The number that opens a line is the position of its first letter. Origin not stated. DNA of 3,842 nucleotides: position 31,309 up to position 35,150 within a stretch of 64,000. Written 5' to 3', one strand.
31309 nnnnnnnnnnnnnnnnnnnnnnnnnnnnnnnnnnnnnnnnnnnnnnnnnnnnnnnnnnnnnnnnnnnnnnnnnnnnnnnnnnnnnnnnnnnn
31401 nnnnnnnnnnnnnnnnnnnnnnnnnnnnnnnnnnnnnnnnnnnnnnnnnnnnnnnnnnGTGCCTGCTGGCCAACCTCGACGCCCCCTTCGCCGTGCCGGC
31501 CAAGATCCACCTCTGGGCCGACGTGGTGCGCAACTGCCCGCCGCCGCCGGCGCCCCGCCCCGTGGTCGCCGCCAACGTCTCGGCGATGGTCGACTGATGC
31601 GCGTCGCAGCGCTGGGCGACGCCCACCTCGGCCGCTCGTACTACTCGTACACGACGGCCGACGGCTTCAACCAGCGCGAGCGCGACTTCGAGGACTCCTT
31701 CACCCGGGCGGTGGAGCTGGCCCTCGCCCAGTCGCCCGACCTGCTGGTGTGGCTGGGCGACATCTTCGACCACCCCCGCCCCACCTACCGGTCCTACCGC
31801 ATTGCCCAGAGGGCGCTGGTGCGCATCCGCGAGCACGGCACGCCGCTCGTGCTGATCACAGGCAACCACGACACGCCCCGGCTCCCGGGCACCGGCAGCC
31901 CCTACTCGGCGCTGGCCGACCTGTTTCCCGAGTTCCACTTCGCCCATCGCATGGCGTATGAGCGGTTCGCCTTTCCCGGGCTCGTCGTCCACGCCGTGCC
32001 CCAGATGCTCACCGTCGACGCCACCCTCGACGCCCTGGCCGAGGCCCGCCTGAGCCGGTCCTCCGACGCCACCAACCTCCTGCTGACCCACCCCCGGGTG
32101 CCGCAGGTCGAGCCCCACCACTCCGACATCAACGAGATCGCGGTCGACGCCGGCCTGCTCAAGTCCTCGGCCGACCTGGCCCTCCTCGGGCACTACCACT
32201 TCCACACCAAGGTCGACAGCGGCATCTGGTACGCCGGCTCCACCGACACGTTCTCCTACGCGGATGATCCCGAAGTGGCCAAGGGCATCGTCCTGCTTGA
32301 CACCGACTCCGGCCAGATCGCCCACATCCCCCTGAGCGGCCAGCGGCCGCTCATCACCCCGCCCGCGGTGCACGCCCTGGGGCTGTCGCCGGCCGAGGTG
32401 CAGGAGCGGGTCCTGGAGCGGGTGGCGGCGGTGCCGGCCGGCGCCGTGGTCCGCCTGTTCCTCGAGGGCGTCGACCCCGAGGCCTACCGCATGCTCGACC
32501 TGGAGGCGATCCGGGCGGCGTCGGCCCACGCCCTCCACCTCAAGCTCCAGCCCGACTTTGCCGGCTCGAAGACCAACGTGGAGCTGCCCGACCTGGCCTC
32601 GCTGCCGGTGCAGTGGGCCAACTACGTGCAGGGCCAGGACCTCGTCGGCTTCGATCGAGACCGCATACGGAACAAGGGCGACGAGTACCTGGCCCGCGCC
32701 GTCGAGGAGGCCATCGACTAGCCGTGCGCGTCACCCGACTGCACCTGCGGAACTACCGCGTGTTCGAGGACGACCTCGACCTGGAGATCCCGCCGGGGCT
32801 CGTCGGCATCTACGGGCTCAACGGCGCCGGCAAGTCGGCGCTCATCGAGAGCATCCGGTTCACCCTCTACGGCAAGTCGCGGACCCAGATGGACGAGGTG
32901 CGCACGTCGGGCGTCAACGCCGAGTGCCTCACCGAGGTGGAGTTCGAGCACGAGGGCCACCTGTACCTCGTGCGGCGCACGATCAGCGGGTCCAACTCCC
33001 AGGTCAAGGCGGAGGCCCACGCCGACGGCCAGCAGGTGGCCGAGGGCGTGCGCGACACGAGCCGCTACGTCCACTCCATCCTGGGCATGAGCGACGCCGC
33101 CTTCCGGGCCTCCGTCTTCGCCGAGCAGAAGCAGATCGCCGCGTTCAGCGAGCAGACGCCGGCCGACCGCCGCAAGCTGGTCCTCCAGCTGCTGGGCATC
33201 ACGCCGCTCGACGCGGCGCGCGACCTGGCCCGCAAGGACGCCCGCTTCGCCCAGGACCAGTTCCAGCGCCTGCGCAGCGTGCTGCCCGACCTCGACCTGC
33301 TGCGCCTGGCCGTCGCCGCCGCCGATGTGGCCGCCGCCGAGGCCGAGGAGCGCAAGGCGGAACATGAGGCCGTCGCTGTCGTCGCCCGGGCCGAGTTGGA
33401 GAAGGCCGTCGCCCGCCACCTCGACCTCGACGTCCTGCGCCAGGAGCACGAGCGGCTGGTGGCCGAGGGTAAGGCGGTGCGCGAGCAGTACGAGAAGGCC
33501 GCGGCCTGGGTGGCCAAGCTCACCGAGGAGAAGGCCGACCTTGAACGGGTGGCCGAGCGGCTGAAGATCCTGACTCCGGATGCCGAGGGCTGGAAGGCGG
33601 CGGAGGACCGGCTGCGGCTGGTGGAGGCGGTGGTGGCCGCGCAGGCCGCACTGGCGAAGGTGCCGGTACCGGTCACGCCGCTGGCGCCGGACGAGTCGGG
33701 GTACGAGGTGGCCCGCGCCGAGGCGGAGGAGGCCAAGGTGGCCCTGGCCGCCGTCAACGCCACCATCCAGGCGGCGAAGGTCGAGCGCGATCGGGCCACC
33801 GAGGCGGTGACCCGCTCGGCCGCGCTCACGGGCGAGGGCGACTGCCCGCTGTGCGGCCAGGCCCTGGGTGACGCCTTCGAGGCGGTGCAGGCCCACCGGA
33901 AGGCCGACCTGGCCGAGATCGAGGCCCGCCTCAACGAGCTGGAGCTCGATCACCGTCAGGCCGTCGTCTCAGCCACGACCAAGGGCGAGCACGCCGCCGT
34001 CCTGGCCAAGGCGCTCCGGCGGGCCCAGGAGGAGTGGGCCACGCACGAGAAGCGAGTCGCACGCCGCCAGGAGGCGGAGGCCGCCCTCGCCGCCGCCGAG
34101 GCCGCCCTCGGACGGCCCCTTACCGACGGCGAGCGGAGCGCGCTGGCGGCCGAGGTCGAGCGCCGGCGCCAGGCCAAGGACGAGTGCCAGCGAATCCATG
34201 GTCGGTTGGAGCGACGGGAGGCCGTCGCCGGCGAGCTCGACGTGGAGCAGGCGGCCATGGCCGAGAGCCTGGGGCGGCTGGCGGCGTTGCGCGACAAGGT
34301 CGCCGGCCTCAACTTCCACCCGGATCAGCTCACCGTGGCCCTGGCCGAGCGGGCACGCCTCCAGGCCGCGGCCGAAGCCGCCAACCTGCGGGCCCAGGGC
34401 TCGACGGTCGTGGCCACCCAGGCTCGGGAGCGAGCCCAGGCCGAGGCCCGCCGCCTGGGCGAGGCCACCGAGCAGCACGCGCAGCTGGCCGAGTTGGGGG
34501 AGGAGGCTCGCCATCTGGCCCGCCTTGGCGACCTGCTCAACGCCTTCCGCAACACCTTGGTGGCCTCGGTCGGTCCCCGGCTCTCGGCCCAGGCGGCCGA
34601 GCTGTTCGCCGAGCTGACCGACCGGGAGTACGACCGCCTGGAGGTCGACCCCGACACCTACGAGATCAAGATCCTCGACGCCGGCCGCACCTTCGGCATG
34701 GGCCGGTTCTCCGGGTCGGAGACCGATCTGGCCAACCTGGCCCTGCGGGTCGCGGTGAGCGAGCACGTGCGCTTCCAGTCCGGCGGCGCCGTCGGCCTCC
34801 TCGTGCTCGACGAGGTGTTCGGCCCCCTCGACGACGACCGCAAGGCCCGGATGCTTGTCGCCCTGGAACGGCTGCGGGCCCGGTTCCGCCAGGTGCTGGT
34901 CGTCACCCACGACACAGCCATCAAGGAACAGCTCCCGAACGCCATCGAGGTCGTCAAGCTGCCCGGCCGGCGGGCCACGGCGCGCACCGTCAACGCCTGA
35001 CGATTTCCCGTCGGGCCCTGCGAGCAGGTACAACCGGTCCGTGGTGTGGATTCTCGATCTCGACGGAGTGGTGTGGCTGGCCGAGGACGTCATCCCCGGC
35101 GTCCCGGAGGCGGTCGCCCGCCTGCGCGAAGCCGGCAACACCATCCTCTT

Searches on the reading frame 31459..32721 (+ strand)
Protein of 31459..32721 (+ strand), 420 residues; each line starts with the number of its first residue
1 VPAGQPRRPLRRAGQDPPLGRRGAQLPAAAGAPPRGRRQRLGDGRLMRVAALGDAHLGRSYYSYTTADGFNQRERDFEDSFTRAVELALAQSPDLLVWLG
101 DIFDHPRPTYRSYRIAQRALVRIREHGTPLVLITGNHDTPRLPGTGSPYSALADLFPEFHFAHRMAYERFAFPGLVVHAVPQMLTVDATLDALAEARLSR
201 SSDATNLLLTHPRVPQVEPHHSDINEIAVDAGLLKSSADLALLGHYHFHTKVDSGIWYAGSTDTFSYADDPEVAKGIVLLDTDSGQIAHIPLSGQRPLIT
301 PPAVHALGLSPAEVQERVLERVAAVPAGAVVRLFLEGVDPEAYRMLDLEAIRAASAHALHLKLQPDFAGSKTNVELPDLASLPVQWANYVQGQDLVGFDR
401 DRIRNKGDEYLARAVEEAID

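Call 7: search_protein_families(library=pfam, proteins=[window:31459-32721:+])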
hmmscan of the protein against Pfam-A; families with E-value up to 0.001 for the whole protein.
window:31459-32721:+ (420 aa): 1 family
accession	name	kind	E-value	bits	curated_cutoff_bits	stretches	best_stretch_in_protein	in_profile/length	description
PF00149.33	Metallophos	-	3.3e-11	44.4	21.5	1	47-247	1-189/191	Calcineurin-like phosphoesterase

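Call 49: search_protein_families(library=ncbifam, proteins=[window:31597-32721:+], max_evalue=0.01)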
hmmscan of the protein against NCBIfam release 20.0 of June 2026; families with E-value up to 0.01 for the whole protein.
window:31597-32721:+ (374 aa): 8 families
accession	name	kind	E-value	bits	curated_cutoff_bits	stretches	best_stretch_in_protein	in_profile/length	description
NF041031.1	Mre11_Sulfo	equivalog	2.3e-14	53.5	500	1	6-219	5-212/374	DNA double-strand break repair protein Mre11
TIGR00619.1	sbcd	subfamily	4.4e-14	52.9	77.65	1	1-94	1-88/252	exonuclease subunit SbcD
NF041030.1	Mre11_Halo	equivalog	1e-12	47.9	550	1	2-291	3-271/361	DNA double-strand break repair protein Mre11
NF041029.1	Mre11_Pyroc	equivalog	1.3e-09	37.4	600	1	1-93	1-87/438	DNA double-strand break repair protein Mre11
TIGR04123.1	P_estr_lig_assc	hypoth_equivalog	6.1e-08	32.3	150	1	5-119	25-137/207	ligase-associated DNA damage response endonuclease PdeM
NF008206.2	PRK10966.1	equivalog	1.8e-07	30.6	450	1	1-93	1-86/380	exonuclease subunit SbcD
NF041753.2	sbcd_Staph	equivalog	4.5e-05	22.5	480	1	39-95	32-89/375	exonuclease subunit SbcD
NF041754.1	sbcd_Bac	equivalog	0.00021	20.7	750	0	1-103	1-97/390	exonuclease subunit SbcD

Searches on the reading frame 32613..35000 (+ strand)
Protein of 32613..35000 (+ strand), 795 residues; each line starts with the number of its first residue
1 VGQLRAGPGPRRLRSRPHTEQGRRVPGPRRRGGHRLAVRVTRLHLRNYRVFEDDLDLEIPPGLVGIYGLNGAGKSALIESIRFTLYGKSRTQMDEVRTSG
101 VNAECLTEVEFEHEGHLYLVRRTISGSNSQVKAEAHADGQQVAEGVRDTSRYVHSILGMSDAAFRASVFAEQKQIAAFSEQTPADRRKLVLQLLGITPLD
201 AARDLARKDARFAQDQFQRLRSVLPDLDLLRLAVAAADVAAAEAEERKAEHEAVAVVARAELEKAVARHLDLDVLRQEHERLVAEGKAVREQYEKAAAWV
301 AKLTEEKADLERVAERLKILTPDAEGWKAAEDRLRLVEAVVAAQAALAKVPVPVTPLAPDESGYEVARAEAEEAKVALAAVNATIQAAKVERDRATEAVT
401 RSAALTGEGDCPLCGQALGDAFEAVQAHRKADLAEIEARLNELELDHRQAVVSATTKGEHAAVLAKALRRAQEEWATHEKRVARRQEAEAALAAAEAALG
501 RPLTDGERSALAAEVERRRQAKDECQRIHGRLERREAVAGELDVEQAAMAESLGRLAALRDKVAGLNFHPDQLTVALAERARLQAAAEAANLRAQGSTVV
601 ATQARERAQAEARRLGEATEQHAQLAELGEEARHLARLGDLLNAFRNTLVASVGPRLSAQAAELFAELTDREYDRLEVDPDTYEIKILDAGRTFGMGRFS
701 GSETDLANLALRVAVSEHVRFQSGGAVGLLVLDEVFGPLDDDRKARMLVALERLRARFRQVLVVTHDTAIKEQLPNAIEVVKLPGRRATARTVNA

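Call 7: search_protein_families(library=pfam, proteins=[window:32613-35000:+])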
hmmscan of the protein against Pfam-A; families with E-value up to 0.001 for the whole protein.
window:32613-35000:+ (795 aa): 5 families
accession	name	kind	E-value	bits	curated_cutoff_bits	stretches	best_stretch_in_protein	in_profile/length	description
PF13476.12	AAA_23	-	1.6e-17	65.3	27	1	42-221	1-155/201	AAA domain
PF02463.25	SMC_N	-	4.5e-16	59.4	40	1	40-781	2-212/220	RecF/RecN/SMC N terminal domain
PF13558.12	SbcC_Walker_B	-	4.5e-06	27.3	27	1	696-752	30-89/90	SbcC/RAD50-like, Walker B motif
PF13514.12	AAA_27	-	2.4e-05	24.5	22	1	39-127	2-92/206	AAA domain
PF13304.12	AAA_21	-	0.0004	21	27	0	64-84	2-22/304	AAA domain, putative AbiEii toxin, Type IV TA system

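Call 49: search_protein_families(library=ncbifam, proteins=[window:32724-35000:+], max_evalue=0.01)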
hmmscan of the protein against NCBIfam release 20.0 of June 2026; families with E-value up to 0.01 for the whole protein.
window:32724-35000:+ (758 aa): 27 families (the best 25 are shown)
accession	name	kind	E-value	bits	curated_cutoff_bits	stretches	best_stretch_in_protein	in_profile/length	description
NF002244.0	PRK01156.1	equivalog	8.4e-45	153.2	847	3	1-281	1-283/895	DNA double-strand break repair ATPase Rad50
NF003034.1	PRK03918.1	equivalog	6.4e-37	127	700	3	483-737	606-860/878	DNA double-strand break repair ATPase Rad50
NF002572.0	PRK02224.1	equivalog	2.4e-33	115.5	1087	2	1-179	1-180/888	DNA double-strand break repair ATPase Rad50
NF041035.1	Rad50_Halo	equivalog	3.6e-32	111.7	1000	3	1-179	1-180/883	DNA double-strand break repair ATPase Rad50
TIGR00618.1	sbcc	subfamily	4.2e-32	111.1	478.5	2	1-169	1-188/1043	exonuclease subunit SbcC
NF041034.1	Rad50_Sulf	equivalog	4.6e-25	87.7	1000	2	1-141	1-138/872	DNA double-strand break repair ATPase Rad50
NF007600.2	PRK10246.1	equivalog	1.7e-15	56.1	750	2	25-158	31-178/1047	exonuclease subunit SbcC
TIGR00611.2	recf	equivalog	2.1e-14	53.4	172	1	3-106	1-105/339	DNA replication/repair protein RecF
NF045780.1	TrlF_fam_ATP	equivalog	1.9e-10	40.1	350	1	10-412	297-632/944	TrlF family AAA-like ATPase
TIGR03185.1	DNA_S_dndD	equivalog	1.2e-09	37.2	245.85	2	419-740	313-623/650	DNA sulfur modification protein DndD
NF010680.0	PRK14079.1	equivalog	1.7e-09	37.2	386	1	1-97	1-96/349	recombination protein F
NF041751.2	sbcc_Staph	equivalog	4.7e-09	34.8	920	1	661-743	912-995/1007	exonuclease subunit SbcC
TIGR02168.1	SMC_prok_B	equivalog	4.8e-08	31.2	567.35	1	4-48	3-47/1181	chromosome segregation protein SMC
TIGR02169.1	SMC_prok_A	equivalog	4.2e-07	28.1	729.4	1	4-188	3-195/1165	chromosome segregation protein SMC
NF040873.1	AztA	equivalog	6.4e-07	29.1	220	0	692-734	140-182/191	zinc ABC transporter ATP-binding protein AztA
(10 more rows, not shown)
